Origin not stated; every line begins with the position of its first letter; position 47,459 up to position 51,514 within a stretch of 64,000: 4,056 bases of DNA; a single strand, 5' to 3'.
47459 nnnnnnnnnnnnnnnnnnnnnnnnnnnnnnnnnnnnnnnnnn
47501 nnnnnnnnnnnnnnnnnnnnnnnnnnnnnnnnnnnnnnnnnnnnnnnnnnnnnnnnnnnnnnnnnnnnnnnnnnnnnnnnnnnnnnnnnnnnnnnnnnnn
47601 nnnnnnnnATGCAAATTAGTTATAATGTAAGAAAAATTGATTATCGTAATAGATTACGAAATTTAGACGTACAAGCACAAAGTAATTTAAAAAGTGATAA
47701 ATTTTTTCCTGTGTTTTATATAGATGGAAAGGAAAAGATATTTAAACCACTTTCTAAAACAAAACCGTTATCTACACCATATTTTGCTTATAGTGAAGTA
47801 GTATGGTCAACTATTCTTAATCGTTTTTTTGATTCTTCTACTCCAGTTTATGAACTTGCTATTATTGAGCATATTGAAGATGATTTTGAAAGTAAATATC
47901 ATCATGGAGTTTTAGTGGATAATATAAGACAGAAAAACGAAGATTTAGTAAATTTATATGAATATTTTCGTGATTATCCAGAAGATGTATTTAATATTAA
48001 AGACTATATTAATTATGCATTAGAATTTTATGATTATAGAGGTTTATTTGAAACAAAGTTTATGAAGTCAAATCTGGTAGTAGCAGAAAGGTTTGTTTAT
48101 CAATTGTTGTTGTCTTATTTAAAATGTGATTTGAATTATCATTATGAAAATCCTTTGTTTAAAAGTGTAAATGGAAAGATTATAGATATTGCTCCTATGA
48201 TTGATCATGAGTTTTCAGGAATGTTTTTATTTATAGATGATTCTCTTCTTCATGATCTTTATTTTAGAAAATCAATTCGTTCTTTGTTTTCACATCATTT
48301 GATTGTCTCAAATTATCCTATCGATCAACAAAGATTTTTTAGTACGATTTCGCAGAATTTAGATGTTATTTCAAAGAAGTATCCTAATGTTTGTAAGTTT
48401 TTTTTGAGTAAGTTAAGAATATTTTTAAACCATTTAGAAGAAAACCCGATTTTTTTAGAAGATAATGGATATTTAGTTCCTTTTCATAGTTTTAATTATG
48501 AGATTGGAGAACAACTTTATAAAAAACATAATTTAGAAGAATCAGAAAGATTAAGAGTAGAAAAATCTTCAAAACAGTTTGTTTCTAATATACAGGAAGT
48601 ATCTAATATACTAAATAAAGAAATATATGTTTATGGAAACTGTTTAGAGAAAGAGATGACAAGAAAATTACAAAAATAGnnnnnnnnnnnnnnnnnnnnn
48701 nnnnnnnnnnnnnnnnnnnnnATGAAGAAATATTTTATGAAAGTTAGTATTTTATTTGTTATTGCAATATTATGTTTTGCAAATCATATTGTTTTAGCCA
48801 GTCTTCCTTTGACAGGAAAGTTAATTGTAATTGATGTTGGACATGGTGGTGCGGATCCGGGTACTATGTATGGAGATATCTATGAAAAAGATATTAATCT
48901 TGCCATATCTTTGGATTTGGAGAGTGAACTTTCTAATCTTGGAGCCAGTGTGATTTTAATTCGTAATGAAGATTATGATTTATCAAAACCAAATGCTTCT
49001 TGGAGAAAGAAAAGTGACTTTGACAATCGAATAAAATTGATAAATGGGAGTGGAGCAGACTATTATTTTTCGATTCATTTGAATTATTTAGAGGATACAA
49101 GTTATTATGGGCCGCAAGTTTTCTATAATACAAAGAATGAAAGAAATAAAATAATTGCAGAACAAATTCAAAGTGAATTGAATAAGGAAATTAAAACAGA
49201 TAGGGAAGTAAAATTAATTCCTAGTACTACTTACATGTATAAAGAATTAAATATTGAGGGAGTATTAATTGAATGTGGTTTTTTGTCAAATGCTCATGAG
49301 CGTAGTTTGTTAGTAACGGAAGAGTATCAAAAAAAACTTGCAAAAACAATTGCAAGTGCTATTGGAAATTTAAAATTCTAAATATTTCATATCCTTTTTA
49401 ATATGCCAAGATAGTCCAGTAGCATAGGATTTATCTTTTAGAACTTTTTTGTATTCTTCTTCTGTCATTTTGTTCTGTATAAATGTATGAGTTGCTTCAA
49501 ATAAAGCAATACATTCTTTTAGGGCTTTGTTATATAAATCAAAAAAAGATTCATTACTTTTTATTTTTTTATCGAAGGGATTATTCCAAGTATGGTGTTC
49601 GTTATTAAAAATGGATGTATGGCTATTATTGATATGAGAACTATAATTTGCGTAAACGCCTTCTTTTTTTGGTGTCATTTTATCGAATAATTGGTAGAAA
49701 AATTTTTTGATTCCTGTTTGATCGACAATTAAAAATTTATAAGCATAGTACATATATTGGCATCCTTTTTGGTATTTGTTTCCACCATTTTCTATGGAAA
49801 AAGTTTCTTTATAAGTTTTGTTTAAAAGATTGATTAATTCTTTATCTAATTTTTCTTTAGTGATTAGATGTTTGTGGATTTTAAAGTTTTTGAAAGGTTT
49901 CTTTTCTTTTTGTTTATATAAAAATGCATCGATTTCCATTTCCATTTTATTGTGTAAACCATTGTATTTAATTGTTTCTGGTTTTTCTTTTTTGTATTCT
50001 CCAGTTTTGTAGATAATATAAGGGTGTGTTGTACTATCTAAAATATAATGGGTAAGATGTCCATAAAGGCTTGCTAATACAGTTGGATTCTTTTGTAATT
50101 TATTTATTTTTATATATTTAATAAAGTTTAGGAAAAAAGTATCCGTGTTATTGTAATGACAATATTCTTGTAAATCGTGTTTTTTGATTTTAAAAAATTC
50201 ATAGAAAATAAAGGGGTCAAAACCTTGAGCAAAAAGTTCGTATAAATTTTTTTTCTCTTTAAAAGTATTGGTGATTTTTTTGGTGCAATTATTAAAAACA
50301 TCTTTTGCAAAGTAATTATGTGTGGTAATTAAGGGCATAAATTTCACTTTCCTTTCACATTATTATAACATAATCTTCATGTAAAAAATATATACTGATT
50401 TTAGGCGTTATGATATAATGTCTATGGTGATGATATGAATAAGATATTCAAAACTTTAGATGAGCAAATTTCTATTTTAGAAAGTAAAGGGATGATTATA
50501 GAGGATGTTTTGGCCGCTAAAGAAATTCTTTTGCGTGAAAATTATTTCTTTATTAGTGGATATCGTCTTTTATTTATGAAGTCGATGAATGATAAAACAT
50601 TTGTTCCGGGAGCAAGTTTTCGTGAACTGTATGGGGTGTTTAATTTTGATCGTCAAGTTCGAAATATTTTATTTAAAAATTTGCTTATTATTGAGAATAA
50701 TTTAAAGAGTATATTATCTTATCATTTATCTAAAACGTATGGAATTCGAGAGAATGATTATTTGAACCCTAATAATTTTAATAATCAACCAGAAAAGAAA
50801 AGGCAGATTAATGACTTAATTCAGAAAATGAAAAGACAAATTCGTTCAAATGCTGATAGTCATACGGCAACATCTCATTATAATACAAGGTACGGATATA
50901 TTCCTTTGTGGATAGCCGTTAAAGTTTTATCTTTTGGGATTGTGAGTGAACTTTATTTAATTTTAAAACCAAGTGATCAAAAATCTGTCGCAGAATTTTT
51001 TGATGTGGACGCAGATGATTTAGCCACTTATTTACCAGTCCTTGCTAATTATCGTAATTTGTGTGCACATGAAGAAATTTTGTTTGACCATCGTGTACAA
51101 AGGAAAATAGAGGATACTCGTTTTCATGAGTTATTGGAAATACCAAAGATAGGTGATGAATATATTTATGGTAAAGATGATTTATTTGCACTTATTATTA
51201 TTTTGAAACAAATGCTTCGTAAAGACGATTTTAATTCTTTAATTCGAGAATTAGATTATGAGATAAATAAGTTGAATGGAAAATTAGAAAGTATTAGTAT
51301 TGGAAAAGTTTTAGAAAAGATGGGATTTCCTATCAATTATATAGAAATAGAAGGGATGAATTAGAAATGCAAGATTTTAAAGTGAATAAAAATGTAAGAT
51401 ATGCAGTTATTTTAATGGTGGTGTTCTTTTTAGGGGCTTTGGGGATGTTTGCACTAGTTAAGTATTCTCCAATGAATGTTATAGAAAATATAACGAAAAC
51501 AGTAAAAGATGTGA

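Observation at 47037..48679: Two-gene module of a miniature RelA/SpoT-domain protein and a kinase-like protein, inserted between rpsI and cwlD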

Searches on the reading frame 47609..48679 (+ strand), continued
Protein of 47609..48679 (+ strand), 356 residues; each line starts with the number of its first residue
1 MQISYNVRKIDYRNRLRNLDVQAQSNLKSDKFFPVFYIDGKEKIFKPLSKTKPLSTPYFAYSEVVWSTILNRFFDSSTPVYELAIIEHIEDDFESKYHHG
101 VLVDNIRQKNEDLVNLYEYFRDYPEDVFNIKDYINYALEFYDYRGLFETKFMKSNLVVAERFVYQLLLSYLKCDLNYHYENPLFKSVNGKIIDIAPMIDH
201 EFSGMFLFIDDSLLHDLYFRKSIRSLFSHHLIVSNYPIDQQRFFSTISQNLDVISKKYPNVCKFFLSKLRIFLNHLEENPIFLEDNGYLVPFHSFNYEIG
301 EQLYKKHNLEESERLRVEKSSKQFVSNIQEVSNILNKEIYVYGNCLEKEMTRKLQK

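Call 83: fold_search(model_id=the predicted structure, library=viral)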
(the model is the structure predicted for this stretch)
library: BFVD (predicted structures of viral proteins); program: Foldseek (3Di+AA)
matches with E <= 10: 264; with E <= 0.001: 4
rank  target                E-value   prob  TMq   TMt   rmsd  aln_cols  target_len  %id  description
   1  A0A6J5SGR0            4.5e-05  1.00  0.40  0.18  11.6       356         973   10  Uncharacterized protein [uncultured Caudovirales phage]
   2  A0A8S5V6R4            5.5e-05  1.00  0.31  0.38  15.1       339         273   11  Transferase [Myoviridae sp. ctRci5]
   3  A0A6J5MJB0            4.7e-04  1.00  0.31  0.20  13.4       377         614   11  Phosphatidylinositol 3-/4-kinase, catalytic domain containing protein [uncultured Caudovirales phage]
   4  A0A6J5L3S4            8.4e-04  1.00  0.31  0.23  15.2       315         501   11  Nudix_Hydrolase domain containing protein [uncultured Caudovirales phage]
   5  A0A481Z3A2            1.3e-03  0.99  0.28  0.37  15.4       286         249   10  Uncharacterized protein [Pithovirus LCPAC103]
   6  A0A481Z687            1.7e-03  0.99  0.34  0.38  13.6       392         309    9  Uncharacterized protein [Pithovirus LCPAC202]
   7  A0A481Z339            1.8e-03  0.90  0.29  0.24  21.9       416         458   12  Protein kinase [Pithovirus LCPAC101]
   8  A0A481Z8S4            2.2e-03  0.98  0.29  0.39  14.9       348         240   10  Uncharacterized protein [Pithovirus LCPAC302]
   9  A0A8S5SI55            2.2e-03  0.97  0.36  0.21  12.8       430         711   11  CotH kinase protein [Siphoviridae sp. ctHAs12]
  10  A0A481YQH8            2.7e-03  0.98  0.33  0.41  16.1       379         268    9  Uncharacterized protein [Pithovirus LCDPAC01]
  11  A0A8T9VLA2            3.6e-03  0.98  0.30  0.18   9.4       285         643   15  (no name in the UniProt tables at hand)
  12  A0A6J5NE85            4.7e-03  0.96  0.29  0.13  12.3       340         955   10  Uncharacterized protein [uncultured Caudovirales phage]
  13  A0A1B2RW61            4.9e-03  0.80  0.28  0.23  17.5       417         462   12  Mn2+ dependent serine threonine protein kinase [Lymphocystis disease virus 3]
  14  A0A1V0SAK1            6.1e-03  0.97  0.33  0.19  11.6       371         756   12  Phosphoinositide 3-kinase [Catovirus CTV1]
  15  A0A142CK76            8.8e-03  0.89  0.29  0.18  13.8       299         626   12  (no name in the UniProt tables at hand)
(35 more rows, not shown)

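Call 84: search_protein_families(library=pfam, proteins=[L119:7188-7646:+], max_evalue=0.1)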
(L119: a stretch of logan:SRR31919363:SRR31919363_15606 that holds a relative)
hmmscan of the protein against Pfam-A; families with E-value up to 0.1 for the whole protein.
L119:7188-7646:+ (153 aa): 0 families

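Call 87: search_protein_families(library=phrogs, proteins=[window:47609-48676:+, L119:7188-7646:+], max_evalue=0.01)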
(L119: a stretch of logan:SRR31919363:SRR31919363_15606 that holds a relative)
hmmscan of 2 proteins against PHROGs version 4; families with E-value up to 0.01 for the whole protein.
window:47609-48676:+ (356 aa): 0 families

L119:7188-7646:+ (153 aa): 0 families

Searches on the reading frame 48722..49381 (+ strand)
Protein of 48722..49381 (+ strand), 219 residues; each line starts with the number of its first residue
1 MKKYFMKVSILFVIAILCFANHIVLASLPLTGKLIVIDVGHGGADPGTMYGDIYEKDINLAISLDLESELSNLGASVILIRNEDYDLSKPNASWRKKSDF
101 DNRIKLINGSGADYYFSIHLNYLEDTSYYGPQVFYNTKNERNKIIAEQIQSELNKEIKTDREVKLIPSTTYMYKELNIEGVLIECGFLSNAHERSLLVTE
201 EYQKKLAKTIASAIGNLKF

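Call 3: search_protein_families(library=pfam, proteins=[window:48722-49381:+], max_evalue=1)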
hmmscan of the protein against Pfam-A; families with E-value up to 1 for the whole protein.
window:48722-49381:+ (219 aa): 3 families
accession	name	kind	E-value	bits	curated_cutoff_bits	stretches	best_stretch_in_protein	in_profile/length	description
PF01520.23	Amidase_3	-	3.6e-43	148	27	1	35-215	1-173/174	N-acetylmuramoyl-L-alanine amidase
PF21151.2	CSN1_C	-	0.13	12.4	26.8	1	189-206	3-20/28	COP9 signalosome complex subunit 1, C-terminal helix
PF23616.1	Ig_GEX2_N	-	0.16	12.5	27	1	99-147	29-76/105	GEX2 N-terminal Ig-like domain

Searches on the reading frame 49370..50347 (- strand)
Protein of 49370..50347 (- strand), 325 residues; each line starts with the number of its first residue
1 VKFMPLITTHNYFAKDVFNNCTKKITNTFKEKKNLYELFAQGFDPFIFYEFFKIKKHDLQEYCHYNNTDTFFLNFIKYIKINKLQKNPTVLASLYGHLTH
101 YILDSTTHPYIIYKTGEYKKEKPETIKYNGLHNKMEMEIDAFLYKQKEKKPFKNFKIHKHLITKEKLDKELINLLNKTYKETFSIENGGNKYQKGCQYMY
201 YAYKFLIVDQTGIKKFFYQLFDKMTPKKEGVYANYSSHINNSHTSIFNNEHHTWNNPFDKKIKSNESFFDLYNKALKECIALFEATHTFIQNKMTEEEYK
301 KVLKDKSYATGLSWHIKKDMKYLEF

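Call 3: search_protein_families(library=pfam, proteins=[window:49370-50347:-], max_evalue=1)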
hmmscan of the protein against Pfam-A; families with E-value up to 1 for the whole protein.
window:49370-50347:- (325 aa): 3 families
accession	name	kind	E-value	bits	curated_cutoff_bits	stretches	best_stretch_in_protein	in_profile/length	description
PF00882.24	Zn_dep_PLPC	-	3.9e-10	40.4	26.8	1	9-183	1-161/167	Zinc dependent phospholipase C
PF25642.1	DUF7944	-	0.12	13.4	27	1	262-305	19-62/82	Domain of unknown function (DUF7944)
PF04774.20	HABP4_PAI-RBP1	-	0.16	13.2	21.8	0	120-159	77-112/115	Hyaluronan / mRNA binding family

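Call 4: search_protein_families(library=ncbifam, proteins=[window:49370-50347:-], max_evalue=1)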
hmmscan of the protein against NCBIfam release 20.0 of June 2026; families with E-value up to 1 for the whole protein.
window:49370-50347:- (325 aa): 1 family
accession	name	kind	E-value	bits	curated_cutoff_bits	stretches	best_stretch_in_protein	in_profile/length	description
NF010671.0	PRK14068.1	equivalog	0.1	12.7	95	1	165-197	9-41/76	exodeoxyribonuclease VII small subunit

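Call 5: search_protein_families(library=padloc, proteins=[window:49370-50347:-], max_evalue=1)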
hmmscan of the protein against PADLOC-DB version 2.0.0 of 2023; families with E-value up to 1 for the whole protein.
window:49370-50347:- (325 aa): 0 families

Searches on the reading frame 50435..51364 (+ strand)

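Call 3: search_protein_families(library=pfam, proteins=[window:50435-51364:+], max_evalue=1)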
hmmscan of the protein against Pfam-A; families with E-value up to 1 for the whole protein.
window:50435-51364:+ (309 aa): 2 families
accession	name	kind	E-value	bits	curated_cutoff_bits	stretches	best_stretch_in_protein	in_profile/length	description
PF07751.16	Abi_2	-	1.1e-41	143.5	25.6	1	30-218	1-184/184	Abi-like protein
PF18369.6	PKS_DE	-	0.03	15.3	26.7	1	181-208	12-39/44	Polyketide synthase dimerisation element domain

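Call 4: search_protein_families(library=ncbifam, proteins=[window:50435-51364:+], max_evalue=1)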
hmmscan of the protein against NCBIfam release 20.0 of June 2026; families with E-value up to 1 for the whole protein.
window:50435-51364:+ (309 aa): 0 families

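Call 5: search_protein_families(library=padloc, proteins=[window:50435-51364:+], max_evalue=1)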
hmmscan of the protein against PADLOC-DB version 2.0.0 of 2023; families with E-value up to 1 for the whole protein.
window:50435-51364:+ (309 aa): 1 family
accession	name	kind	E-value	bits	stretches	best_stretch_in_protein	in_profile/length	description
PDLC02344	AbiD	-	2.2e-59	199.4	1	3-305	5-274/277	AbiD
